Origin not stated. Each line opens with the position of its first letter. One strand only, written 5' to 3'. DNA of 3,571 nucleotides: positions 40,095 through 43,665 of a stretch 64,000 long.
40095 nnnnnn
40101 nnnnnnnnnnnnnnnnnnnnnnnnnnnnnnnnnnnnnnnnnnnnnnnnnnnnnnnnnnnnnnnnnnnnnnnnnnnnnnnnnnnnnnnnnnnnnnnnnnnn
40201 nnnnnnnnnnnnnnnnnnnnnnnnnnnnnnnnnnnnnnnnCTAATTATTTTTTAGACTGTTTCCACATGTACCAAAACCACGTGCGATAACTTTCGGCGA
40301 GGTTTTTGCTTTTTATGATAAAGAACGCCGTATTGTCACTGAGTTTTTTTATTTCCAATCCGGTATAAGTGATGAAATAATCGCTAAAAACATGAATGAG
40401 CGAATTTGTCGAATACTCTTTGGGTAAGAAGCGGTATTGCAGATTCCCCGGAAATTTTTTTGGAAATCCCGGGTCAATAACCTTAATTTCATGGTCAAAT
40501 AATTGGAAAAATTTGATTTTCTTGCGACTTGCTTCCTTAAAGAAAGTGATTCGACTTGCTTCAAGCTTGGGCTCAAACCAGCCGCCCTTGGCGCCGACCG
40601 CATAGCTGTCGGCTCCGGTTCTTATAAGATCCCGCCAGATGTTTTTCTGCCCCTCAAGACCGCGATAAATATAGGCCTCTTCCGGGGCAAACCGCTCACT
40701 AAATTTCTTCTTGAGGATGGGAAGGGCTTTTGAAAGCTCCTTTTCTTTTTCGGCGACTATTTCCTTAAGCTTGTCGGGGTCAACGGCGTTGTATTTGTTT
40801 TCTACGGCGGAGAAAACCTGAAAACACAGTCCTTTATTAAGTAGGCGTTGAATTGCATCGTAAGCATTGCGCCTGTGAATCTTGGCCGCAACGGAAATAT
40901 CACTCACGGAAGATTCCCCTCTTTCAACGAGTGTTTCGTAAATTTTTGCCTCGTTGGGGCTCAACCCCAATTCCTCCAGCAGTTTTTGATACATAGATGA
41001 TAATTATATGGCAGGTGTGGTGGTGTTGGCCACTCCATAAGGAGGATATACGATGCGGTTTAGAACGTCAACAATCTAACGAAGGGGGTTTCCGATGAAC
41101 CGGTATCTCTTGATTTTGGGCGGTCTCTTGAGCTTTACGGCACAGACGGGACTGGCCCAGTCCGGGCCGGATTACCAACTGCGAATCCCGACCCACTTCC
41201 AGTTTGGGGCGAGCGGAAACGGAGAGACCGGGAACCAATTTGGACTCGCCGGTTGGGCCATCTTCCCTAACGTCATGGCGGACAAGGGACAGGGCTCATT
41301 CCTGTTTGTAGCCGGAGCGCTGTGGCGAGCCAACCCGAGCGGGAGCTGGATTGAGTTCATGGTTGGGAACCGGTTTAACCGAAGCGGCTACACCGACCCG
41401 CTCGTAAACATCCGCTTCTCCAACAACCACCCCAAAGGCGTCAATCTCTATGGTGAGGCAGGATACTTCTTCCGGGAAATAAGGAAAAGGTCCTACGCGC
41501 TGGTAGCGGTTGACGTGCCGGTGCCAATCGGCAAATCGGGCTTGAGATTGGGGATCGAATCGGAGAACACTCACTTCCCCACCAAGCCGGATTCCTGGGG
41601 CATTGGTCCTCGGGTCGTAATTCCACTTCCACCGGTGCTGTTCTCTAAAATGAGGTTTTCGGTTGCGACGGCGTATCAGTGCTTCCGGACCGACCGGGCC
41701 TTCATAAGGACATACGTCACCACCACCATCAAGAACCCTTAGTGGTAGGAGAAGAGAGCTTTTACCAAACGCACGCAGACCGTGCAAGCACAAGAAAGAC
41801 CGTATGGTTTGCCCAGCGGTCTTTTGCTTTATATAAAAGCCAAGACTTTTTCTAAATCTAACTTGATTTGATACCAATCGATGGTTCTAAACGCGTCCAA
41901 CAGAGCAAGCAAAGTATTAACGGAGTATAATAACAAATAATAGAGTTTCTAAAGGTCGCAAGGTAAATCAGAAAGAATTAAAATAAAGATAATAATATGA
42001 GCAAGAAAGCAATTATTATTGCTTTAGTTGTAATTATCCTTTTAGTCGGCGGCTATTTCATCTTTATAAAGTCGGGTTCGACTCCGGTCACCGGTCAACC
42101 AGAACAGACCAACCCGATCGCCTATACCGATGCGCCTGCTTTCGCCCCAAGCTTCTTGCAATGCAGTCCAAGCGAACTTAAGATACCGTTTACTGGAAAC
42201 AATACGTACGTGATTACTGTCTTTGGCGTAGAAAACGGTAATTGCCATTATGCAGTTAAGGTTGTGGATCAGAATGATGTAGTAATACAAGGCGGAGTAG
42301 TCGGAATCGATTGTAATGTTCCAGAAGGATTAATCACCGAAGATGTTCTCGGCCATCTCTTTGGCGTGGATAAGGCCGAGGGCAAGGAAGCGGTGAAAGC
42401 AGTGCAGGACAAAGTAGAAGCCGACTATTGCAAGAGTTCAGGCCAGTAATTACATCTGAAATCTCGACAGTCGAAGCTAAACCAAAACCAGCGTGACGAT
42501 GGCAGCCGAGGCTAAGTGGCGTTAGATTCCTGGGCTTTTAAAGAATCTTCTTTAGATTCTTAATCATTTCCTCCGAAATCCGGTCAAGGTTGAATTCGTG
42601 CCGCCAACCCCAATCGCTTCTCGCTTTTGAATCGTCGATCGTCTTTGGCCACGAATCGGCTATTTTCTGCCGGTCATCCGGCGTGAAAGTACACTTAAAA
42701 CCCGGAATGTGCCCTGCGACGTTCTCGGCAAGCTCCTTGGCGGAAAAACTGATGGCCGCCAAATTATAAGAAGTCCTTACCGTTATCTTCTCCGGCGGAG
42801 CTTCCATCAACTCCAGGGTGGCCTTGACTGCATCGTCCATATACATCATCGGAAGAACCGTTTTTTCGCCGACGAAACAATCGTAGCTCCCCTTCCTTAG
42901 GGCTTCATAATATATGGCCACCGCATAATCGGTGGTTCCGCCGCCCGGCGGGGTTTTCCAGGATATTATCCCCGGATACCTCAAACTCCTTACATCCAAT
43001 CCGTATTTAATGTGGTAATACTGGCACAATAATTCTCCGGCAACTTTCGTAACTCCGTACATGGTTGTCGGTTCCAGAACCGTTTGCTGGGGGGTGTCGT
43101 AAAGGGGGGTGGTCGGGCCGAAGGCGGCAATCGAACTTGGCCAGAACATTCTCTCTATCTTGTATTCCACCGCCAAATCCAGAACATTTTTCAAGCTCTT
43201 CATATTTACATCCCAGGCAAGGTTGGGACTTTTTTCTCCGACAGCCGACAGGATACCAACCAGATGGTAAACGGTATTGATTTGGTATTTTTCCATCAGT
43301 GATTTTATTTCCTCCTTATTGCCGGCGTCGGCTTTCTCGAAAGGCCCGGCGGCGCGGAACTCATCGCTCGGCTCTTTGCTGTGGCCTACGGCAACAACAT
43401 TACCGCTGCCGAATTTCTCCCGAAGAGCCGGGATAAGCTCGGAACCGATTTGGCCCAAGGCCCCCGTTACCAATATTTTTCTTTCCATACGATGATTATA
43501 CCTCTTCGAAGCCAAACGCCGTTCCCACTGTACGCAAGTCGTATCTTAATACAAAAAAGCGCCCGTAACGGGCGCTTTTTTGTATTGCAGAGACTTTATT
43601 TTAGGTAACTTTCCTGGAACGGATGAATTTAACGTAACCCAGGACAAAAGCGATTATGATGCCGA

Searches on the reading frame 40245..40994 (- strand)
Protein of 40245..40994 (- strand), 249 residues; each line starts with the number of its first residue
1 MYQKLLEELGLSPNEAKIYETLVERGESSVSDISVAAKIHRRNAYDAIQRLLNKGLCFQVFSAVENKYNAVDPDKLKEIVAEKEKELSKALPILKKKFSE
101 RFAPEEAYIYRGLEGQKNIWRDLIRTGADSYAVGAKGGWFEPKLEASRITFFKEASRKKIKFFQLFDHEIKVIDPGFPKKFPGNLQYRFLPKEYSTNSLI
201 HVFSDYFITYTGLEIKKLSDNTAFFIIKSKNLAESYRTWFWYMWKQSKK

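Call 71: search_protein_families(library=pfam, proteins=[window:40245-40994:-], max_evalue=0.001)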
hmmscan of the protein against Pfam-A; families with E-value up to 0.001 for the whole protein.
window:40245-40994:- (249 aa): 1 family
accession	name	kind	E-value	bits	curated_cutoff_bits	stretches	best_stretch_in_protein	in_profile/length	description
PF01978.25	TrmB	-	3.4e-15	56.1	25.6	1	6-73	1-67/68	Sugar-specific transcriptional regulator TrmB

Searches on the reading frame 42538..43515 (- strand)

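Call 71: search_protein_families(library=pfam, proteins=[window:42538-43515:-], max_evalue=0.001)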
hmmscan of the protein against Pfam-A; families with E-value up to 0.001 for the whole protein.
window:42538-43515:- (325 aa): 7 families
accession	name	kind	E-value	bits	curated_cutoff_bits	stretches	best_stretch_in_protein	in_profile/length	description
PF01370.27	Epimerase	-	8.5e-30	104.4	20.9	1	14-244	1-232/240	NAD dependent epimerase/dehydratase family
PF16363.11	GDP_Man_Dehyd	-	1.2e-18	68.1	27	1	15-317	1-332/332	GDP-mannose 4,6 dehydratase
PF04321.23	RmlD_sub_bind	-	9.8e-10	38.4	27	1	13-165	2-137/287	RmlD substrate binding domain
PF01073.25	3Beta_HSD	-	4.5e-08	32.9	22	1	15-157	1-150/280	3-beta hydroxysteroid dehydrogenase/isomerase family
PF02719.21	Polysacc_synt_2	-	8.6e-08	32.1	20.2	1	14-168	1-153/293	Polysaccharide biosynthesis protein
PF07993.18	NAD_binding_4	-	3.2e-07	30.2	20.1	1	69-232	81-257/258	Male sterility protein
PF13460.12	NAD_binding_10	-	0.00069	20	27.2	1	18-137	1-107/184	NAD(P)H-binding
